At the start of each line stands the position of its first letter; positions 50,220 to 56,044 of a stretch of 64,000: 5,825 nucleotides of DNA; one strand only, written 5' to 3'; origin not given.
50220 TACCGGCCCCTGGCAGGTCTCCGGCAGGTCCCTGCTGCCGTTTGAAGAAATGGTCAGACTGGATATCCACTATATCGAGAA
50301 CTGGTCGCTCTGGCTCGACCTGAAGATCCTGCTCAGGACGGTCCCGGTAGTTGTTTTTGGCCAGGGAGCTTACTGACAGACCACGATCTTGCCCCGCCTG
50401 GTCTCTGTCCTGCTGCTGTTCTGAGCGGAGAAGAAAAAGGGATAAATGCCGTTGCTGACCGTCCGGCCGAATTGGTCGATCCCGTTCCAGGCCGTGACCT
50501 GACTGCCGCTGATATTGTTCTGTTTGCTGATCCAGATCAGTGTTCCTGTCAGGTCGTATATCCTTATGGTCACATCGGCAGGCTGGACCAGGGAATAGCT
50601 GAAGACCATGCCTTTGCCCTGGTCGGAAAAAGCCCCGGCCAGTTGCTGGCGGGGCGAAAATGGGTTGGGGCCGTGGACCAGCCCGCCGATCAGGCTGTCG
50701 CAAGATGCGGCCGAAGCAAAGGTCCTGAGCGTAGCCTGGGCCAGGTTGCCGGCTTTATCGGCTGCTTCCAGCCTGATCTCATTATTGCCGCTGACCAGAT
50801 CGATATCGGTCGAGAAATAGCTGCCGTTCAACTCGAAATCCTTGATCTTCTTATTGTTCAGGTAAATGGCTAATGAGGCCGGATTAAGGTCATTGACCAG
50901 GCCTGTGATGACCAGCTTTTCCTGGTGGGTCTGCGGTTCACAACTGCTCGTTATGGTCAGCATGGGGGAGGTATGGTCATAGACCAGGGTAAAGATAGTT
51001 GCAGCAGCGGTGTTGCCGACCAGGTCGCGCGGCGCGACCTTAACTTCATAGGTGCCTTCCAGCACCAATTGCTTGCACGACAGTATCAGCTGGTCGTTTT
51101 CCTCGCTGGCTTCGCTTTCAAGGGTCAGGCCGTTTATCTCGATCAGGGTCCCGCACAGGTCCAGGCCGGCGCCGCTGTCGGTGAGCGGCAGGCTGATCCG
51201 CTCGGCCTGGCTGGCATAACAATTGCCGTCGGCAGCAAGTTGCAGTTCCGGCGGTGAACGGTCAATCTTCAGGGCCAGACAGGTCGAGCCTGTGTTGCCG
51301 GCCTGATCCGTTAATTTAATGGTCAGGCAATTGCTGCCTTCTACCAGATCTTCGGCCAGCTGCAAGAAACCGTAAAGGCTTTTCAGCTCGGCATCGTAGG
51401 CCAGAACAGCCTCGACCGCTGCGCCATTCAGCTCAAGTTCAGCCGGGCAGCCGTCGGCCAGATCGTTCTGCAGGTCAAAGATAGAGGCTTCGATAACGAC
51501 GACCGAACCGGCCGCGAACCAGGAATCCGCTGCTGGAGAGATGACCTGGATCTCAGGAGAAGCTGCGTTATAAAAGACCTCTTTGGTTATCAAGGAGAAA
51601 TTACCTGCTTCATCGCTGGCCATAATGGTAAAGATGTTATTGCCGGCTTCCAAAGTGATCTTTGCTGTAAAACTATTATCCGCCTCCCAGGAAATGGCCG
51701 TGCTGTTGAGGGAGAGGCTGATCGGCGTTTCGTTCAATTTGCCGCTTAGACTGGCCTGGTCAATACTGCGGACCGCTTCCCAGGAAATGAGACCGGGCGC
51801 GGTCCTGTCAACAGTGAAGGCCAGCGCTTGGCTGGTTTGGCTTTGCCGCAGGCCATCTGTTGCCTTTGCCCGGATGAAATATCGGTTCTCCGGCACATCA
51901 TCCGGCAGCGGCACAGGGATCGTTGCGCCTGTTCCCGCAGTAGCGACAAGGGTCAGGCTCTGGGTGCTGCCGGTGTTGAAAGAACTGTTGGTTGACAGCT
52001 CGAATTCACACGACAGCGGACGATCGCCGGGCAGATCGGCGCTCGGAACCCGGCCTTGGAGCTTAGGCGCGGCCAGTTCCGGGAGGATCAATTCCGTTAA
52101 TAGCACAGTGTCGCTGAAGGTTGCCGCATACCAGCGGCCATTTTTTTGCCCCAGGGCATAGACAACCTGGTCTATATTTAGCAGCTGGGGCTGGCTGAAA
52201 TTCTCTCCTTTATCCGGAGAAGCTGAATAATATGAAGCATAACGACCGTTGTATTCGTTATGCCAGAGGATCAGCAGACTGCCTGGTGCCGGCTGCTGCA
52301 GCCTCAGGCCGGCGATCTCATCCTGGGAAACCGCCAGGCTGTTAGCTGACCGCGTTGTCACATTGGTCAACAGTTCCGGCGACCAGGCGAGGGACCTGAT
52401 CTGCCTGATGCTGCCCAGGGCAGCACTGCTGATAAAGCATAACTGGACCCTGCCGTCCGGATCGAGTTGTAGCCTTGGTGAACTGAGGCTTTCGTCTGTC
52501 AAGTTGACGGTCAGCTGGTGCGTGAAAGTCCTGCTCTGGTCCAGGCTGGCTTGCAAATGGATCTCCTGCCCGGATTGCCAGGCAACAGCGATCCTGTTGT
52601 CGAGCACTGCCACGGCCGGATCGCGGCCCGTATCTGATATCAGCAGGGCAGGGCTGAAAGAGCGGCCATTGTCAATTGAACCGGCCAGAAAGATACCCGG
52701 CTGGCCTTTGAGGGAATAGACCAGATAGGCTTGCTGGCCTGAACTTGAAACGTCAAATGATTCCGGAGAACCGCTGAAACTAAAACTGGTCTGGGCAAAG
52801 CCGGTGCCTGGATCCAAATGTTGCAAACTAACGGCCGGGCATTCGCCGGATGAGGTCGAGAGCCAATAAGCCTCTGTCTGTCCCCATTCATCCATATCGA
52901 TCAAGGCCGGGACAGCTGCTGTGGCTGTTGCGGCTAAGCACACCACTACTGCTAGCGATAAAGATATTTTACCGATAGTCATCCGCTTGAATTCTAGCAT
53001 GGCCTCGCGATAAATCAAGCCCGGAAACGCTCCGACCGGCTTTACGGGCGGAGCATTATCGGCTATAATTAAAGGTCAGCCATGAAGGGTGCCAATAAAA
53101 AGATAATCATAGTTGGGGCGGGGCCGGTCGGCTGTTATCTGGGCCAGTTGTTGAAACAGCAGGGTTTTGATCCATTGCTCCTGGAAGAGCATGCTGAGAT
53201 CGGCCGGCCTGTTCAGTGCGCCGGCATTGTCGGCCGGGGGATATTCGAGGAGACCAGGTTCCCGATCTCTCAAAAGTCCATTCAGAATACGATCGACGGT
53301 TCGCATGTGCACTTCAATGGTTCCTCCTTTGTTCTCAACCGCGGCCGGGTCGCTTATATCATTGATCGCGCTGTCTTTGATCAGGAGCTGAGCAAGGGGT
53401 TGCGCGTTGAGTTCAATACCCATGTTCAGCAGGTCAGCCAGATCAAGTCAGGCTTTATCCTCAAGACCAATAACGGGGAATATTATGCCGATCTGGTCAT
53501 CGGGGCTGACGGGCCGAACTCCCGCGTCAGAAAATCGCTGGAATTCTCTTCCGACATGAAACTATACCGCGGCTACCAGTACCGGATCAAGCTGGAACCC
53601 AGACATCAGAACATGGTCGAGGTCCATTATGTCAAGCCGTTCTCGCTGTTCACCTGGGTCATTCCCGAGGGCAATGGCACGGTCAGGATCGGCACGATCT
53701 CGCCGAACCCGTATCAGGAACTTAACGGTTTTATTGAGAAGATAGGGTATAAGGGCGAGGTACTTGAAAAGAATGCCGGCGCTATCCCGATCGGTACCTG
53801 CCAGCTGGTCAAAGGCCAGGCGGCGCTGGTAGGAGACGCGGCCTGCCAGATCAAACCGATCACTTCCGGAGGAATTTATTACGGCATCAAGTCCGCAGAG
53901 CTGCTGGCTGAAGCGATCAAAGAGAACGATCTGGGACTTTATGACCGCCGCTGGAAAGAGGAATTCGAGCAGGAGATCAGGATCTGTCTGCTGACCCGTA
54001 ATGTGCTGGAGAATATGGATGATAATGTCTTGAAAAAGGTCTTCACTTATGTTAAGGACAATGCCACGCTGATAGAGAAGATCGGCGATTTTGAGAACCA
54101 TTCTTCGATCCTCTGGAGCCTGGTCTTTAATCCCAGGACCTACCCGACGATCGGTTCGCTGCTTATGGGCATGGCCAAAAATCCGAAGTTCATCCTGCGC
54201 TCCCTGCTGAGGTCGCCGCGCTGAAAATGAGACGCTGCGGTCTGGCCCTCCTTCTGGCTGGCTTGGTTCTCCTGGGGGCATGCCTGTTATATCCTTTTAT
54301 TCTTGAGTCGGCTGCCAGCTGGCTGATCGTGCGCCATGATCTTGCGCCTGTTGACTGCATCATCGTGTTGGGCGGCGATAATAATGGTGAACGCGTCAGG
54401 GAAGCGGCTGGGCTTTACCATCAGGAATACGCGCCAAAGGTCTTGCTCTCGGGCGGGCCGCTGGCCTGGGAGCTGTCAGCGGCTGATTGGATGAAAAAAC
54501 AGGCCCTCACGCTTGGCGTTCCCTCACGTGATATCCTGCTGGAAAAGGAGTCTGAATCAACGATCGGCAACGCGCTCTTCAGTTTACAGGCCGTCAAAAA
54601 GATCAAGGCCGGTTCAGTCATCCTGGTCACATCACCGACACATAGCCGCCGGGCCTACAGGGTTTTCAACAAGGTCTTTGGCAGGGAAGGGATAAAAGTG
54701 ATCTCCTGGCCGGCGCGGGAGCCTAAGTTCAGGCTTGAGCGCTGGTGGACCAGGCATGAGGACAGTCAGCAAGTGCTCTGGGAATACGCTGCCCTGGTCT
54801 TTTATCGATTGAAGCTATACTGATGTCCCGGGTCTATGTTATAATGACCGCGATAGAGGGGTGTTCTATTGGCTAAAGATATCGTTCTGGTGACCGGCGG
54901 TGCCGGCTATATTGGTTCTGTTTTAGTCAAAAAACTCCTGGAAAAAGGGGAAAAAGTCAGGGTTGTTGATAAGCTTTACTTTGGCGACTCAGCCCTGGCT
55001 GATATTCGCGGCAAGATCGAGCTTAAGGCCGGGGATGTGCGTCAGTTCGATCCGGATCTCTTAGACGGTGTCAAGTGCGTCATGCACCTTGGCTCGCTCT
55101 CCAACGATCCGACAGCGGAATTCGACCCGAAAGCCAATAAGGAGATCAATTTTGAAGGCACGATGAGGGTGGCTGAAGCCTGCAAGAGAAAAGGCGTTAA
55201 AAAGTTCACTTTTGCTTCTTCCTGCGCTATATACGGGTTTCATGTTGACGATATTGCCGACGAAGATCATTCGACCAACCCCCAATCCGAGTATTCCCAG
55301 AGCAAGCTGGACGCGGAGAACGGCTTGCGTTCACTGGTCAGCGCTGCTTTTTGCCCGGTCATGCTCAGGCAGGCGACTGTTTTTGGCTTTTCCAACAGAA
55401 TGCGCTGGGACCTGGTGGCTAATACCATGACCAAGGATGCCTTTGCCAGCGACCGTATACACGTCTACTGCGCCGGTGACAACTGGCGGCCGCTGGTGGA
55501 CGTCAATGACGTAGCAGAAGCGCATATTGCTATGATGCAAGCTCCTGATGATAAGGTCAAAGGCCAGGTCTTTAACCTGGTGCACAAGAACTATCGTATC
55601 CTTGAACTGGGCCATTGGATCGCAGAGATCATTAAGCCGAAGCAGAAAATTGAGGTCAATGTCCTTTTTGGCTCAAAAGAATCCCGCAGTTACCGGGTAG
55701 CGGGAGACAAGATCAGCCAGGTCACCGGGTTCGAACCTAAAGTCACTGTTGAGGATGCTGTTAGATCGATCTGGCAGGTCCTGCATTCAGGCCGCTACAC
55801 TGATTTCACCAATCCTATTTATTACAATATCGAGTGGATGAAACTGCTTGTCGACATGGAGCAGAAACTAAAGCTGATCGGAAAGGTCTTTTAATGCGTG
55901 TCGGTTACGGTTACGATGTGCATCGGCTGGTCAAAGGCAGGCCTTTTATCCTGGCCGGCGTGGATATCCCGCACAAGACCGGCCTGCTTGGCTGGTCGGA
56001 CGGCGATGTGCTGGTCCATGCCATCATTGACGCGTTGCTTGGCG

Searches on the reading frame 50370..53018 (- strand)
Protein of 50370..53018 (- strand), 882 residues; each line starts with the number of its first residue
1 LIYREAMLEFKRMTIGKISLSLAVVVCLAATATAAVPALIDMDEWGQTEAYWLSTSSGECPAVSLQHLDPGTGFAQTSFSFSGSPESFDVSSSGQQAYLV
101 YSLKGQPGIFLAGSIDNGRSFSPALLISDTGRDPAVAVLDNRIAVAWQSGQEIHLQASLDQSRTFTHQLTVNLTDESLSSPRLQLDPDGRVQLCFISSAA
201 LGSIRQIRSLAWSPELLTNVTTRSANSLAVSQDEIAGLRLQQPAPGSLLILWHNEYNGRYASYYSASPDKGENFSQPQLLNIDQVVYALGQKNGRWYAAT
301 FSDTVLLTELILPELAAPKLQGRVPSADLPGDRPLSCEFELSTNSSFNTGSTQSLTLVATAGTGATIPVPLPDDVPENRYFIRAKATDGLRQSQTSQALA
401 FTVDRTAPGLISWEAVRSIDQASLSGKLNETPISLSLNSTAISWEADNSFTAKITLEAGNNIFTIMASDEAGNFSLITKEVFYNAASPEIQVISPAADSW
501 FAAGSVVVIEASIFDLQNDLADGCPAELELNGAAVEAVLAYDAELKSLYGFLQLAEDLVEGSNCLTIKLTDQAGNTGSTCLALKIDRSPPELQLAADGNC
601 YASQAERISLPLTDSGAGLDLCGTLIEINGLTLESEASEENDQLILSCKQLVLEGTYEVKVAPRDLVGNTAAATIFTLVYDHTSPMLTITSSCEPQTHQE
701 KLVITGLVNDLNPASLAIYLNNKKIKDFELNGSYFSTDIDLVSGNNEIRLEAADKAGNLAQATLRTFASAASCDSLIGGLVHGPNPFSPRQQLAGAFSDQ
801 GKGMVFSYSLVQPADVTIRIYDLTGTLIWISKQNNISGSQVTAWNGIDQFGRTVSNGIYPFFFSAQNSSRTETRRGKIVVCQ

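Call 12: search_protein_families(library=pfam, proteins=[window:50370-53018:-], max_evalue=0.001)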
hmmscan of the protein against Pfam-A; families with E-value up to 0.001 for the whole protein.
window:50370-53018:- (882 aa): 4 families
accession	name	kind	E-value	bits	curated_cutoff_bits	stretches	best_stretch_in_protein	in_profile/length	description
PF09136.16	Glucodextran_B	-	1.8e-17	63.4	27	2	685-766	1-79/83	Glucodextranase, domain B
PF19077.6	Big_13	-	3e-16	60.2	27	0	553-586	67-101/102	Bacterial Ig-like domain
PF13860.13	FlgD_ig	-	0.00023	21.5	27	0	798-867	6-77/79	FlgD Ig-like domain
PF13585.12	CHU_C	-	0.00044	20.8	27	0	814-878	27-84/86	CHU_C Type IX secretion signal domain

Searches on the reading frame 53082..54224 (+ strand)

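Call 12: search_protein_families(library=pfam, proteins=[window:53082-54224:+], max_evalue=0.001)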
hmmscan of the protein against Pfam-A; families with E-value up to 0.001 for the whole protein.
window:53082-54224:+ (380 aa): 6 families
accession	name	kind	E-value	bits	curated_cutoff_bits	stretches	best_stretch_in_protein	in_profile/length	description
PF01494.25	FAD_binding_3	-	9.8e-15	55.1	22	2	7-39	3-35/349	FAD binding domain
PF13738.12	Pyr_redox_3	-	3.6e-09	36.7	30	1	9-144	1-133/305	Pyridine nucleotide-disulphide oxidoreductase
PF01266.30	DAO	-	3.5e-08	33.8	27.9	1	104-207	161-271/353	FAD dependent oxidoreductase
PF13450.12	NAD_binding_8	-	4.3e-06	27.4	21.9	1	10-41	1-32/68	NAD(P)-binding Rossmann-like domain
PF03486.20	HI0933_like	-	4.4e-05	23.5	50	0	7-49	2-44/244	HI0933-like protein Rossmann domain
PF05834.18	Lycopene_cycl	-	0.0008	19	23.4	0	8-146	2-143/380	Lycopene cyclase protein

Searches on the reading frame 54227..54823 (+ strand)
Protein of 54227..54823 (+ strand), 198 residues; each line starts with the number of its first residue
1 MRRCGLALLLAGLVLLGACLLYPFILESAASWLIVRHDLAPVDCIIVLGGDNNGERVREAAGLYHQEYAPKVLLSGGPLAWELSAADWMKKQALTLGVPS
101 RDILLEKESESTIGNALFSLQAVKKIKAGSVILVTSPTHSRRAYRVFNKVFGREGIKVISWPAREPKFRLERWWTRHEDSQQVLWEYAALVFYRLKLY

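Call 12: search_protein_families(library=pfam, proteins=[window:54227-54823:+], max_evalue=0.001)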
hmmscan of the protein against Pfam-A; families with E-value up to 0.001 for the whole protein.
window:54227-54823:+ (198 aa): 1 family
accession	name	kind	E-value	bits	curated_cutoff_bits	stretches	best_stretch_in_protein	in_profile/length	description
PF02698.23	DUF218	-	2.7e-26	92.5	27.6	1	43-188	1-132/133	DUF218 domain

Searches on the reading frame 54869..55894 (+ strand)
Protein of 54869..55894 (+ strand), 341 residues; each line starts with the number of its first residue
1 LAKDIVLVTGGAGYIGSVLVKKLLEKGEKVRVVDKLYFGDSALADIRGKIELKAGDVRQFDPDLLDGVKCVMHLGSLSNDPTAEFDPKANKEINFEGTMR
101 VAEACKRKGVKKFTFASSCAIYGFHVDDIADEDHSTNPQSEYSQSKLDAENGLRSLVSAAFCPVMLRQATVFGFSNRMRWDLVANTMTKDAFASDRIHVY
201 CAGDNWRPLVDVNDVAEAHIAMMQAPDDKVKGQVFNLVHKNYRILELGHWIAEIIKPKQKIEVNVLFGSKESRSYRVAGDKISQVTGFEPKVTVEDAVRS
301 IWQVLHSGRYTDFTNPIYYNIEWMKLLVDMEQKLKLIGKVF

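Call 8: search_protein_families(library=pfam, proteins=[window:54869-55894:+], max_evalue=0.01)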
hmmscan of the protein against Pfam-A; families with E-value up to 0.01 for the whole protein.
window:54869-55894:+ (341 aa): 9 families
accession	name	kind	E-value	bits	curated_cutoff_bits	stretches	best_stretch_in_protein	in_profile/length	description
PF01370.27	Epimerase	-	8.4e-40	137.1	20.9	1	6-237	1-239/240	NAD dependent epimerase/dehydratase family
PF16363.11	GDP_Man_Dehyd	-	1.3e-24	87.7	27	1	7-300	1-331/332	GDP-mannose 4,6 dehydratase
PF01073.25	3Beta_HSD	-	1.1e-22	80.8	22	1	7-235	1-246/280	3-beta hydroxysteroid dehydrogenase/isomerase family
PF04321.23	RmlD_sub_bind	-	2.5e-15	56.7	27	1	6-238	3-213/287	RmlD substrate binding domain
PF07993.18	NAD_binding_4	-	2e-09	37.4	20.1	2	64-175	85-211/258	Male sterility protein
PF02719.21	Polysacc_synt_2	-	1.2e-07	31.6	20.2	1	6-118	1-128/293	Polysaccharide biosynthesis protein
PF13460.12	NAD_binding_10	-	2.4e-06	28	27.2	1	10-154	1-132/184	NAD(P)H-binding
PF05368.20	NmrA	-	1.1e-05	25.6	27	1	3-243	2-222/298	NmrA-like family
PF13241.12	NAD_binding_7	-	0.0068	17.4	22.1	0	6-72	10-66/104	Putative NAD(P)-binding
